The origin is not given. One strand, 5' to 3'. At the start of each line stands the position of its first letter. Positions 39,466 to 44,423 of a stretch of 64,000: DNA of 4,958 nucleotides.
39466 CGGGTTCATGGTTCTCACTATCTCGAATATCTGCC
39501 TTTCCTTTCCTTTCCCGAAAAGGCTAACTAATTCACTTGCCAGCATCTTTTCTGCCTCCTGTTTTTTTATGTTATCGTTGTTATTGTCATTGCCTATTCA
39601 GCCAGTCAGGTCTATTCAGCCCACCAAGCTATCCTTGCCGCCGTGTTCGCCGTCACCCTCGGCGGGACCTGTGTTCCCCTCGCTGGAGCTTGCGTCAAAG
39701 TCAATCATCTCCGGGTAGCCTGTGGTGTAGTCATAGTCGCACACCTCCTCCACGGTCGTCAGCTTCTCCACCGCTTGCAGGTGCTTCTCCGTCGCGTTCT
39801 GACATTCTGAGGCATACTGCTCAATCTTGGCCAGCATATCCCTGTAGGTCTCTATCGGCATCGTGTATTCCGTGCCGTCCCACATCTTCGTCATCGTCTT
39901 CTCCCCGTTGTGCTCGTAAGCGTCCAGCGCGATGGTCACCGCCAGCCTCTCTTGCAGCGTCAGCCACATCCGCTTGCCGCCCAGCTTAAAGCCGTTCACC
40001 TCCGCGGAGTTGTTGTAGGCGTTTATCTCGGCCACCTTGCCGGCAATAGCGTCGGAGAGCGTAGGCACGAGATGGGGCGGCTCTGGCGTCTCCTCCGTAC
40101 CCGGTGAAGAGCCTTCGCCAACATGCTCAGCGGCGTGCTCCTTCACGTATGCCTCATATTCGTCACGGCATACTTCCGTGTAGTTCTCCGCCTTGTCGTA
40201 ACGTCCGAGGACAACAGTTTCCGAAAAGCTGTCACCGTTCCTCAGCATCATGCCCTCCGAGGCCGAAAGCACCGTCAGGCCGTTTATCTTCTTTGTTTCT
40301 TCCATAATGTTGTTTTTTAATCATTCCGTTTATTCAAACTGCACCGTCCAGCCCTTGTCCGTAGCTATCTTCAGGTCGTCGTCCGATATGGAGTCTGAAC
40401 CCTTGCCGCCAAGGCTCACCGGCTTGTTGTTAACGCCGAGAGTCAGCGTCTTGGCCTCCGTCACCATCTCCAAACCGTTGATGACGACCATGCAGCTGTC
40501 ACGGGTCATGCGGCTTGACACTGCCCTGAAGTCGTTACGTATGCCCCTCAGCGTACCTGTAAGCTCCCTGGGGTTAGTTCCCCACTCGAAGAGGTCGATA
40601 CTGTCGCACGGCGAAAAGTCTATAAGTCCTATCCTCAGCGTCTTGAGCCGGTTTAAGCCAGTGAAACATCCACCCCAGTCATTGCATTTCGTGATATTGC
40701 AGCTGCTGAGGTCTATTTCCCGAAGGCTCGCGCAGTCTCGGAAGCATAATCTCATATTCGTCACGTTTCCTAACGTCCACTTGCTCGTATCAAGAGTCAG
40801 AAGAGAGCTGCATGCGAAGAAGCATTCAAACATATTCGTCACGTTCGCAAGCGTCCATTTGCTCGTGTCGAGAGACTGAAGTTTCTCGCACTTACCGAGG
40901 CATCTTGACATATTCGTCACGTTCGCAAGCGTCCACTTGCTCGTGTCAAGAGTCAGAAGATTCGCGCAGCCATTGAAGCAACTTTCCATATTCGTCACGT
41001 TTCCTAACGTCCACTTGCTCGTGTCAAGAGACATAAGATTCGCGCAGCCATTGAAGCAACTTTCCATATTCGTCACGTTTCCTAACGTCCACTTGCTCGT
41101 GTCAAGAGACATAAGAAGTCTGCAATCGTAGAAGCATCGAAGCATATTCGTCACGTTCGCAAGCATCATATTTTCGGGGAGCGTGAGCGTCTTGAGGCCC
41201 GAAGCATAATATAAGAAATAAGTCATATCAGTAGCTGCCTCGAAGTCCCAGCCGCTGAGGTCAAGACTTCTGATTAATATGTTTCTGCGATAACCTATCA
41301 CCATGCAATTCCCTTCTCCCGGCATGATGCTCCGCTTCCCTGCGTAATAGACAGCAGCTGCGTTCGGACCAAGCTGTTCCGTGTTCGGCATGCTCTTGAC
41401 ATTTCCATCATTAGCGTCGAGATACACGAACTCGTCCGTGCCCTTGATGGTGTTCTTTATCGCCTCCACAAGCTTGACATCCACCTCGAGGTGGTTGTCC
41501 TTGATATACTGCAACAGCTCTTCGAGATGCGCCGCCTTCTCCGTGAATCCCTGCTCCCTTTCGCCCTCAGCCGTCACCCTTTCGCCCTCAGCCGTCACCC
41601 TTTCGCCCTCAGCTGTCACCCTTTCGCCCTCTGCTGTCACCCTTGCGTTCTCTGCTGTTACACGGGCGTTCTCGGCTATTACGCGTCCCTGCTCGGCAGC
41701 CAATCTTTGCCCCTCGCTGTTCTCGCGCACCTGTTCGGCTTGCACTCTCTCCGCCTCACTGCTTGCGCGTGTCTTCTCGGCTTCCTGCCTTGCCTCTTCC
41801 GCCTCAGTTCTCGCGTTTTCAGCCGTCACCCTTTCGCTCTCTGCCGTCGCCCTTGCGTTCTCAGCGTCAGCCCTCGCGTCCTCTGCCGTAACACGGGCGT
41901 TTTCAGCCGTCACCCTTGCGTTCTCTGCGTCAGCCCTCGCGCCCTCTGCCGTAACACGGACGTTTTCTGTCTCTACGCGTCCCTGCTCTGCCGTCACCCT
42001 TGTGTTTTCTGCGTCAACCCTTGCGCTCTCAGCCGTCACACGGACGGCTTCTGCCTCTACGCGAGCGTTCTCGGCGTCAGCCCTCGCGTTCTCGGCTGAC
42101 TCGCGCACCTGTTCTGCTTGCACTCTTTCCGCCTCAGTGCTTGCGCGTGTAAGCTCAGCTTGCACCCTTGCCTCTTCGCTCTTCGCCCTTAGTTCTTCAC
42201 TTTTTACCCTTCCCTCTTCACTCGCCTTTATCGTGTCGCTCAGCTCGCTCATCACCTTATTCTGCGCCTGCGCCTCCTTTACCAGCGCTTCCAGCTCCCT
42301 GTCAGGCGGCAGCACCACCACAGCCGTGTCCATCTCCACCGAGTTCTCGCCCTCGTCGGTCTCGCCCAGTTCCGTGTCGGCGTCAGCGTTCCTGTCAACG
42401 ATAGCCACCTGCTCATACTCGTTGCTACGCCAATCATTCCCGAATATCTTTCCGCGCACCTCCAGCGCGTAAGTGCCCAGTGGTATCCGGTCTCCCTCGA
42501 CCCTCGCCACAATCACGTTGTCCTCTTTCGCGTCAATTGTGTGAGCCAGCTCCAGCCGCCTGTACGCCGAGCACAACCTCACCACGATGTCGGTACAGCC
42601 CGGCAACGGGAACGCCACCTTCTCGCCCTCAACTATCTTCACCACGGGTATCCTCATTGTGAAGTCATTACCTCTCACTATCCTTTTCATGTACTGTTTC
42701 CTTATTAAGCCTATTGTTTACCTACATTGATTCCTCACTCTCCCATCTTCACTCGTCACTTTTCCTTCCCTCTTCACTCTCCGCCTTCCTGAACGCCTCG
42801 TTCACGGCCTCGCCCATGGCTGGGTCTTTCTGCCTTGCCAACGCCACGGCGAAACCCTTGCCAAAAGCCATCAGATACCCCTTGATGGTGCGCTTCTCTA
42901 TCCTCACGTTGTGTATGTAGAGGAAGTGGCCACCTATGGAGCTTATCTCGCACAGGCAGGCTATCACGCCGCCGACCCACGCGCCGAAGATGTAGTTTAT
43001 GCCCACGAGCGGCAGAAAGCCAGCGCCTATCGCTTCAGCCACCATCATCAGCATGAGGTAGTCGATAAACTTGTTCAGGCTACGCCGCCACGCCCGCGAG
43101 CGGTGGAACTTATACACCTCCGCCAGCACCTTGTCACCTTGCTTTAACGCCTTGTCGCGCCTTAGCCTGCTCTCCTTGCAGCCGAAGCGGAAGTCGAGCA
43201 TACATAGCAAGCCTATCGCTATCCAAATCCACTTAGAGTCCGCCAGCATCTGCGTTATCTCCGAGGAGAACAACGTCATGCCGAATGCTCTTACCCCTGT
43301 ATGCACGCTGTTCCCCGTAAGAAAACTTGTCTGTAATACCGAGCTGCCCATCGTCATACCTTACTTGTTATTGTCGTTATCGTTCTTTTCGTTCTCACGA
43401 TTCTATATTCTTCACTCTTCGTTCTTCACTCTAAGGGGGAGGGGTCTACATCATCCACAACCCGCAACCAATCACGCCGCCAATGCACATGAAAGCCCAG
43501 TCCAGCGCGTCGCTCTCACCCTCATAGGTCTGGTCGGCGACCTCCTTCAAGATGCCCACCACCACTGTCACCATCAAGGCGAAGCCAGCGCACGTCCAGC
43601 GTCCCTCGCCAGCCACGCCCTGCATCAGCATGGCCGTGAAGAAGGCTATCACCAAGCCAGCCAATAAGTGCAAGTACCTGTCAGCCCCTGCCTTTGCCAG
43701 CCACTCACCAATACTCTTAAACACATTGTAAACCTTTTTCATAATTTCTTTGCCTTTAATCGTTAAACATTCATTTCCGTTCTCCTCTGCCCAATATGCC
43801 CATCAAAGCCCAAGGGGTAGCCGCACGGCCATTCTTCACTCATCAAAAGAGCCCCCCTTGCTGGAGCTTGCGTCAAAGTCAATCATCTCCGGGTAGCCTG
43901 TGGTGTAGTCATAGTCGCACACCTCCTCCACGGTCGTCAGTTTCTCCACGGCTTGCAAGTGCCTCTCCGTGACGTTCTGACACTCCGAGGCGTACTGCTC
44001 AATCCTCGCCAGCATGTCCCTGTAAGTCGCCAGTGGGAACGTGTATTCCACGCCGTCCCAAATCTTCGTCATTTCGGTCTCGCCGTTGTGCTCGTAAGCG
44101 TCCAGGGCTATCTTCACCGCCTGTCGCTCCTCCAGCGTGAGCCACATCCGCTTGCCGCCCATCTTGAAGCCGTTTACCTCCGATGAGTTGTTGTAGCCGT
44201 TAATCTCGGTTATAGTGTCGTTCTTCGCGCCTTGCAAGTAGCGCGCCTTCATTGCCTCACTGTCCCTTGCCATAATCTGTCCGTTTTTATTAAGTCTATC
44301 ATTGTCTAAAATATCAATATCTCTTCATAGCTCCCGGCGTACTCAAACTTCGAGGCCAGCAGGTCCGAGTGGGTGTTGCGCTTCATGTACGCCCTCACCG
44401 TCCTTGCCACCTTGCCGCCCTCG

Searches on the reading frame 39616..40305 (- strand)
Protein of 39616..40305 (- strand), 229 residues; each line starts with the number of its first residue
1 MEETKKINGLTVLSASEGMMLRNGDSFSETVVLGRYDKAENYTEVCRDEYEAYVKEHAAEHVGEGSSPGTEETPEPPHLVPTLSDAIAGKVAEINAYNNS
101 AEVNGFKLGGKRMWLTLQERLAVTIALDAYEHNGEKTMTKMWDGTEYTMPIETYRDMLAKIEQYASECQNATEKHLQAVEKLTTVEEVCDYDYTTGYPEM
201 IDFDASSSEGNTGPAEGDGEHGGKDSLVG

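Call 25: search_protein_families(library=pfam, proteins=[window:39616-40305:-], max_evalue=0.01)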
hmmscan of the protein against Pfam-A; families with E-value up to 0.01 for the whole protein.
window:39616-40305:- (229 aa): 1 family
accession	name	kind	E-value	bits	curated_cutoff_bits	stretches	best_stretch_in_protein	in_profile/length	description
PF14301.12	DUF4376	-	4.5e-06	27.5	25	1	88-191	4-104/106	Domain of unknown function (DUF4376)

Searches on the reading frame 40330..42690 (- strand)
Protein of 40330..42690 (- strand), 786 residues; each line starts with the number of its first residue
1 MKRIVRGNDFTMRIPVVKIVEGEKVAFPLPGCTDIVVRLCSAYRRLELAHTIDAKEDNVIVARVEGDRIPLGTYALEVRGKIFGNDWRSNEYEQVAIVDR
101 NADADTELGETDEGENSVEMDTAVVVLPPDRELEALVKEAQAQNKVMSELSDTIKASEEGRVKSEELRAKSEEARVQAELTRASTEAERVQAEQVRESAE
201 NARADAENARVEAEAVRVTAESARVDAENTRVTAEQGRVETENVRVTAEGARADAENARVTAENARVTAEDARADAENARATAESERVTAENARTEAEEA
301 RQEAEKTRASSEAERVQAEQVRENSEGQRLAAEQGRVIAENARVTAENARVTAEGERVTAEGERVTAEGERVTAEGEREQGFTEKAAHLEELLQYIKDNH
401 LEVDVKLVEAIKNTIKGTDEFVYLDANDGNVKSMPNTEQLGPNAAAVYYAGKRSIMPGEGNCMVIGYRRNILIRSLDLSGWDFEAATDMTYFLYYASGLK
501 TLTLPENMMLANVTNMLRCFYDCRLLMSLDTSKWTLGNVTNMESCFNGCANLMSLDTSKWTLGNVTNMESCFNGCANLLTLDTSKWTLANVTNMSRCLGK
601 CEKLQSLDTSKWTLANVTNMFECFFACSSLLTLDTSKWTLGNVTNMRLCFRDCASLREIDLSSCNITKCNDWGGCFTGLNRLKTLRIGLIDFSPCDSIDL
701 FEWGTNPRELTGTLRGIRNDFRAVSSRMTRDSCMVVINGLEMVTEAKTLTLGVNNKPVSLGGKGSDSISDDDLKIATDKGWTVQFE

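Call 25: search_protein_families(library=pfam, proteins=[window:40330-42690:-], max_evalue=0.01)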
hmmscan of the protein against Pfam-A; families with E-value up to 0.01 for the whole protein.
window:40330-42690:- (786 aa): 3 families
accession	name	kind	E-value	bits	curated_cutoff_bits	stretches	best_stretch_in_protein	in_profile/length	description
PF03382.20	DUF285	-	9.4e-28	96.8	25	2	582-681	16-112/120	Mycoplasma protein of unknown function, DUF285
PF13306.12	LRR_5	-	4.9e-06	26.9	27.7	1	496-583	33-108/127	BspA type Leucine rich repeat region (6 copies)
PF11839.13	Alanine_zipper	-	0.01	16.6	23.1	1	241-285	3-47/69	Alanine-zipper, major outer membrane lipoprotein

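Call 103: search_protein_families(library=phrogs, proteins=[window:40330-42690:-], max_evalue=0.001)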
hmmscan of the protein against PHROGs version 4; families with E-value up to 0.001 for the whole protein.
window:40330-42690:- (786 aa): 7 families
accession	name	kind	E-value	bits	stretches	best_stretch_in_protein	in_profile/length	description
phrog_23208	-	head and packaging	1.2e-26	94.1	2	250-403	162-315/840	virion structural protein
phrog_17134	-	unknown function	1e-20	74.4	1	153-415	193-453/739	-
phrog_17273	-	unknown function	5.7e-14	51.4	2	583-680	1179-1273/1713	-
phrog_21457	-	unknown function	1.2e-12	48.6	0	214-264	138-188/435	-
phrog_22899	-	unknown function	4.5e-10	38.5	1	512-666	210-358/1857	-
phrog_30105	-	unknown function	5e-08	33.4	0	161-247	3-89/307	-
phrog_32221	-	unknown function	9.9e-07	28.6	0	332-420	138-225/475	-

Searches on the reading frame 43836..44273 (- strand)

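Call 26: search_protein_families(library=pfam, proteins=[window:43836-44273:-], max_evalue=0.01)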
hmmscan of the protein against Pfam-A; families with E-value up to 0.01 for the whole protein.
window:43836-44273:- (145 aa): 1 family
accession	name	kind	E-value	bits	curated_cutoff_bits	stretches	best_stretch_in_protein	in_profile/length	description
PF14301.12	DUF4376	-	0.0013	19.6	25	1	16-121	2-104/106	Domain of unknown function (DUF4376)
